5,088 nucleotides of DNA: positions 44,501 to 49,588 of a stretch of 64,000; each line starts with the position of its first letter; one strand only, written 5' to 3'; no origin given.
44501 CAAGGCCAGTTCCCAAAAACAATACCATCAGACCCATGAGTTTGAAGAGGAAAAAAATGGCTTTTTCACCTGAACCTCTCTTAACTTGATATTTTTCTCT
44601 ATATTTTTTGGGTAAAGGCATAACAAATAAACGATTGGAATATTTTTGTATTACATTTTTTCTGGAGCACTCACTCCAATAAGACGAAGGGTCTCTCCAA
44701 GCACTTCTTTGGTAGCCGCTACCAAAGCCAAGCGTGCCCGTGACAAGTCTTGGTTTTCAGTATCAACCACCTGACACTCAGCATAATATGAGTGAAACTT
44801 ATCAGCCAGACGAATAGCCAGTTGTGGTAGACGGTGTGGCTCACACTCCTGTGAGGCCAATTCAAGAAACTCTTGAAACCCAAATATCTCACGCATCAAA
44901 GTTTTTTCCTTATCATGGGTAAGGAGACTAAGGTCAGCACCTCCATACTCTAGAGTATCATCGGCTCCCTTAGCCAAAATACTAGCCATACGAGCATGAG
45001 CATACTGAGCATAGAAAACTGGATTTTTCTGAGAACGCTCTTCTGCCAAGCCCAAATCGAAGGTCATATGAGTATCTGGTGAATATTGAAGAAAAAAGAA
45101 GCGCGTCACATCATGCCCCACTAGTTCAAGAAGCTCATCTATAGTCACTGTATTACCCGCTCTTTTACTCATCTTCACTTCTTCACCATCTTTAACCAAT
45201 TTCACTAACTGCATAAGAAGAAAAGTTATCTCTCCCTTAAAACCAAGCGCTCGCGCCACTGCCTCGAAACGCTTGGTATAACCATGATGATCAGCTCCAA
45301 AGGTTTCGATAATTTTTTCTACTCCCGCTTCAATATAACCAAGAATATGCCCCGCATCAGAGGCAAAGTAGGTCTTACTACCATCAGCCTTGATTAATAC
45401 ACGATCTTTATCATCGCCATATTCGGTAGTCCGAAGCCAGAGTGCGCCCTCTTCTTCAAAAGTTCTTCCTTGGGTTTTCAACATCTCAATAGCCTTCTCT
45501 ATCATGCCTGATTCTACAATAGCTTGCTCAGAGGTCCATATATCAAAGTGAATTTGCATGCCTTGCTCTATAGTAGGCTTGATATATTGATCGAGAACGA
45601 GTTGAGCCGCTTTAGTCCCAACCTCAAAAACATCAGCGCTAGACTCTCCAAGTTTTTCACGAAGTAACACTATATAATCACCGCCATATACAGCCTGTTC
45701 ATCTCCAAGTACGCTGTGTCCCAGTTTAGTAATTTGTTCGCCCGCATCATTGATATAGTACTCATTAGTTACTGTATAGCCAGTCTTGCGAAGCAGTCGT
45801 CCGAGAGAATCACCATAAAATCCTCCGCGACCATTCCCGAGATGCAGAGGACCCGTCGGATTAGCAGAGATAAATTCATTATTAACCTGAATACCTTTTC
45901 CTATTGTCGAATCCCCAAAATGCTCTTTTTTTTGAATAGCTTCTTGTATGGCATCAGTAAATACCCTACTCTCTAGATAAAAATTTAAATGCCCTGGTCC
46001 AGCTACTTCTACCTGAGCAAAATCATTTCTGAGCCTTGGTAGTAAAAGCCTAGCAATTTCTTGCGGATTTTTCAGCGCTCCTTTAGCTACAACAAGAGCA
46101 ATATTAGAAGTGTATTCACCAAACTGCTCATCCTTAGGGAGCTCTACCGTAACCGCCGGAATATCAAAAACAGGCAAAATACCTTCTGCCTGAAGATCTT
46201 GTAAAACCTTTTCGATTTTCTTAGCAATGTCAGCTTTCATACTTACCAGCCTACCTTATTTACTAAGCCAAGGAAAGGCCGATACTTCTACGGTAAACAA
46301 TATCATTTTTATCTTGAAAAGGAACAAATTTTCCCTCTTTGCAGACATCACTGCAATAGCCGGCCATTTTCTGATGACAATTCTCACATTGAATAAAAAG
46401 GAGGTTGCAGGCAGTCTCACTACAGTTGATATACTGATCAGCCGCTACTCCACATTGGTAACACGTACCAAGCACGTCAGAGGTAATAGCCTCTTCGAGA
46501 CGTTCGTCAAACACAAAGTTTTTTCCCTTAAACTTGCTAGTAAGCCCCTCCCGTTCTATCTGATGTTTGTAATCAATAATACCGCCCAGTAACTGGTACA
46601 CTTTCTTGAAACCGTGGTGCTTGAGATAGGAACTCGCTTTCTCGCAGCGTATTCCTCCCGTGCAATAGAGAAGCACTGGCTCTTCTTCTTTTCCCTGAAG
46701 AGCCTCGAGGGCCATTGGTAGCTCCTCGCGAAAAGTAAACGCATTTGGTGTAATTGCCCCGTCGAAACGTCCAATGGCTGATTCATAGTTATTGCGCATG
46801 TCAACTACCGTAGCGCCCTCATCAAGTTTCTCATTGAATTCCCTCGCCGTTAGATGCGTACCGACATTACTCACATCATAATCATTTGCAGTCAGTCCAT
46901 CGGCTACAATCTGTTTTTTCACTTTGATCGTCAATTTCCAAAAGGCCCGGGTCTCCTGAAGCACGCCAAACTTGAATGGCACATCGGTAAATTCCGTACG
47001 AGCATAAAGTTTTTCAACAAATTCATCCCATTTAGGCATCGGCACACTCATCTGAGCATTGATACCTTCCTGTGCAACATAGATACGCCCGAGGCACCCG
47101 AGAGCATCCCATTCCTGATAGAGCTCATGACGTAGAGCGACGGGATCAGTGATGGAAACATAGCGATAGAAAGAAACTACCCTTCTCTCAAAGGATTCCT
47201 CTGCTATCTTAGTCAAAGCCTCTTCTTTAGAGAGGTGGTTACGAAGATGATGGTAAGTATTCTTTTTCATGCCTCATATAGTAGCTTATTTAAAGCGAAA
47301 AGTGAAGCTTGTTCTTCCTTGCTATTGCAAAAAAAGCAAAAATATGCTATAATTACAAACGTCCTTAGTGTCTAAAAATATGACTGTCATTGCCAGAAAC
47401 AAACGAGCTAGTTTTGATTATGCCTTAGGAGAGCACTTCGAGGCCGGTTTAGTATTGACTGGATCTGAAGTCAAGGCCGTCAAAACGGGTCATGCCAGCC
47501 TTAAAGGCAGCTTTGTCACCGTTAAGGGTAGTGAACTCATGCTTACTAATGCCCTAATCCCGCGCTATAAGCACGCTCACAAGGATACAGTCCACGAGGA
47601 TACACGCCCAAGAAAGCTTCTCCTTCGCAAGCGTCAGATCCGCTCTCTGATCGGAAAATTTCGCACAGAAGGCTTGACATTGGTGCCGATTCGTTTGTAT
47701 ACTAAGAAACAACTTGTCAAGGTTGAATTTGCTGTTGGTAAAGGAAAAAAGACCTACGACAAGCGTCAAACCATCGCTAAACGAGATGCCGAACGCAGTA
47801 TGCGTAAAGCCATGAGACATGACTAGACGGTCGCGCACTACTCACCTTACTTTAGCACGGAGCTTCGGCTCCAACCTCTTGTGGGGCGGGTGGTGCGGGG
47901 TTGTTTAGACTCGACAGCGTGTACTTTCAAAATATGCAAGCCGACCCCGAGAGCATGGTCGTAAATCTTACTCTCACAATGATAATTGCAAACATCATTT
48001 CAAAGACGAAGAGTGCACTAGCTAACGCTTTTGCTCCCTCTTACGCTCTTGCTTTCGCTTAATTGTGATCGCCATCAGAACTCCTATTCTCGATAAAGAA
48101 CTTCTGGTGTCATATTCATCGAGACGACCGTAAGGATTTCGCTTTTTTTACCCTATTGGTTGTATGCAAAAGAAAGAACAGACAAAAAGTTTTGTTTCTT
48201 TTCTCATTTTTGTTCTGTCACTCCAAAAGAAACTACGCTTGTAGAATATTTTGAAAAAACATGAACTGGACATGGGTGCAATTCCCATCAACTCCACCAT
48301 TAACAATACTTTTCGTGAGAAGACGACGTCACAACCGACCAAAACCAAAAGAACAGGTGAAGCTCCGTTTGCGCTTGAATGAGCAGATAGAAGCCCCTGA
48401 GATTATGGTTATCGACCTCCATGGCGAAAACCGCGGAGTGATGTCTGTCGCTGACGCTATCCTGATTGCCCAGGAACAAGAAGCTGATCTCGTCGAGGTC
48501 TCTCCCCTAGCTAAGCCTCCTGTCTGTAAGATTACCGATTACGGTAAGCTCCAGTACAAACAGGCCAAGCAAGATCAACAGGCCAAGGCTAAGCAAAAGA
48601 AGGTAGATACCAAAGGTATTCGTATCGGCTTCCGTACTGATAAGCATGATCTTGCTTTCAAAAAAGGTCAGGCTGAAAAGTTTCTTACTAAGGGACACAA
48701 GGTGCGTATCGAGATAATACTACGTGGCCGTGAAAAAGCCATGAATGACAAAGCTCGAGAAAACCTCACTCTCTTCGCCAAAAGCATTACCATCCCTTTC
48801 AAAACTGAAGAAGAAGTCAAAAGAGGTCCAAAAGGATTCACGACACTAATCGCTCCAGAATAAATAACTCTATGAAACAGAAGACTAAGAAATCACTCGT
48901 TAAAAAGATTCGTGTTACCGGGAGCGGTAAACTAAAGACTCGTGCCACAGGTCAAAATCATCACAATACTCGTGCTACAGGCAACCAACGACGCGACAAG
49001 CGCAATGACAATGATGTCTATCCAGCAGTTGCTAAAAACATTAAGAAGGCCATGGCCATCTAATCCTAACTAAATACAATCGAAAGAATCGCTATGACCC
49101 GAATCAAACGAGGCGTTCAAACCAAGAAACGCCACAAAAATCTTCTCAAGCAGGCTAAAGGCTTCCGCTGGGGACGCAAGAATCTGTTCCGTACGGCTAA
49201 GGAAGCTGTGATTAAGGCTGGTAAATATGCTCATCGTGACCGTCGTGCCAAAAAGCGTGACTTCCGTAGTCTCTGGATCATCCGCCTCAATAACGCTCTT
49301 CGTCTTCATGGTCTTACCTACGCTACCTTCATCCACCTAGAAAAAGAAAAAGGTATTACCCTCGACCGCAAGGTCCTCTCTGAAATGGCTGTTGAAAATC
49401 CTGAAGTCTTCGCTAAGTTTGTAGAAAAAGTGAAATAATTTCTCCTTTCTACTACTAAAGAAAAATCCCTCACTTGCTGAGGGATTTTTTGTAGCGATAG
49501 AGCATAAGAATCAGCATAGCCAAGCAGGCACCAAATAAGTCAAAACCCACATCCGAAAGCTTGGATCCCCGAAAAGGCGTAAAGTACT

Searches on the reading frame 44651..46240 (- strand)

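Call 68: search_protein_families(library=pfam, proteins=[window:44651-46240:-], max_evalue=0.00001)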
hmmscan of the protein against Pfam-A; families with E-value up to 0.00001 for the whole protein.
window:44651-46240:- (529 aa): 4 families
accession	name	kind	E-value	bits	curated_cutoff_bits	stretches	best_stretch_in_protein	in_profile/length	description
PF05746.21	DALR_1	-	4.4e-32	111.1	22.3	1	412-529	2-117/117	DALR anticodon binding domain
PF00750.26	tRNA-synt_1d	-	1.2e-16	61.1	23.3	1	225-372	147-296/349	tRNA synthetases class I (R), catalytic domain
PF03485.21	Arg_tRNA_synt_N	-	3.3e-16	60.1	21.5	1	5-89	3-85/85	Arginyl tRNA synthetase N terminal domain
PF01921.24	tRNA-synt_1f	-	4.2e-07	29.7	27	1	311-397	237-323/360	tRNA synthetases class I (K)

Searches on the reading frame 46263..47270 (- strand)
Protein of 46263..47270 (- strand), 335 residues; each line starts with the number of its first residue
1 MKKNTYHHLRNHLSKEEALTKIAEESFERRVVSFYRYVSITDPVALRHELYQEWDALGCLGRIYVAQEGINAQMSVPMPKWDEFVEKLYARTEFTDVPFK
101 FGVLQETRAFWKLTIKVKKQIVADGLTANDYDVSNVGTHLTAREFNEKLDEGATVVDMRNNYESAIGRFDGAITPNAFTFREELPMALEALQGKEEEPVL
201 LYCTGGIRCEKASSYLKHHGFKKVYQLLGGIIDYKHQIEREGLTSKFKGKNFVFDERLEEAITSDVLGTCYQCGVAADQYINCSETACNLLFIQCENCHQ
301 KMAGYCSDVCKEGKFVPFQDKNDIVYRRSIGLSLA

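Call 68: search_protein_families(library=pfam, proteins=[window:46263-47270:-], max_evalue=0.00001)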
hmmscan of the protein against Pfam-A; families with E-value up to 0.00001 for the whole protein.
window:46263-47270:- (335 aa): 3 families
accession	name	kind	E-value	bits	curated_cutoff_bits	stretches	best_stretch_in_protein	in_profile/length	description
PF17773.7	UPF0176_N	-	2.9e-25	88.9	26.2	1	30-121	2-92/92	UPF0176 acylphosphatase like domain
PF12368.13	Rhodanese_C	-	9.9e-21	74.3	26.9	1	248-311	1-66/66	Rhodanase C-terminal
PF00581.25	Rhodanese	-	3.8e-09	37.3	22.2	1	141-235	1-100/102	Rhodanese-like domain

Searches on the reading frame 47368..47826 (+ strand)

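Call 68: search_protein_families(library=pfam, proteins=[window:47368-47826:+], max_evalue=0.00001)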
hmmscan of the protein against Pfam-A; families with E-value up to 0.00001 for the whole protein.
window:47368-47826:+ (152 aa): 1 family
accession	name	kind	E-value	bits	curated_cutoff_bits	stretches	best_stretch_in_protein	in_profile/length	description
PF01668.23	SmpB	-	1.2e-51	174.9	27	1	8-150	1-142/143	SmpB protein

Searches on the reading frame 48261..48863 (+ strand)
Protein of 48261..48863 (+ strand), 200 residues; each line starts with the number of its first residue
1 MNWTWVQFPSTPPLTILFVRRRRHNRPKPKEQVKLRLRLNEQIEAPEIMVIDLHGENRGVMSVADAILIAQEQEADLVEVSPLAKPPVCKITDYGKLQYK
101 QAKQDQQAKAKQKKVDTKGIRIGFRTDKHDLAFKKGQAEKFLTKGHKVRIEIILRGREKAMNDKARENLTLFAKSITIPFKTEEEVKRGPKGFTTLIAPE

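Call 68: search_protein_families(library=pfam, proteins=[window:48261-48863:+], max_evalue=0.00001)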
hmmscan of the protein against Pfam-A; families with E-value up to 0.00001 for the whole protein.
window:48261-48863:+ (200 aa): 2 families
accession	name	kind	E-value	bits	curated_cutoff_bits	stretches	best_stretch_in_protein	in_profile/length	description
PF05198.21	IF3_N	-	4.3e-27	94.5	26.9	1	39-107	1-69/70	Translation initiation factor IF-3, N-terminal domain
PF00707.27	IF3_C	-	5e-16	58.9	34.8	1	116-199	2-85/86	Translation initiation factor IF-3, C-terminal domain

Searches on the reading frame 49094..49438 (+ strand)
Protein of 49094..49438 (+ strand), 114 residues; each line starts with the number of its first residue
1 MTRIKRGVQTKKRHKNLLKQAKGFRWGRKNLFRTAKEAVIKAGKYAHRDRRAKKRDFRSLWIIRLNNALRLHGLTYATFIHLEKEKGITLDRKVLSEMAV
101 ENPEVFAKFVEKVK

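Call 68: search_protein_families(library=pfam, proteins=[window:49094-49438:+], max_evalue=0.00001)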
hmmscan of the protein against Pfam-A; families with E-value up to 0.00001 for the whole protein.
window:49094-49438:+ (114 aa): 1 family
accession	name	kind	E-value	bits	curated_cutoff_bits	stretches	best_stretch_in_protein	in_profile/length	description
PF00453.23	Ribosomal_L20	-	2.5e-39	134.1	30.8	1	3-108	1-106/107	Ribosomal protein L20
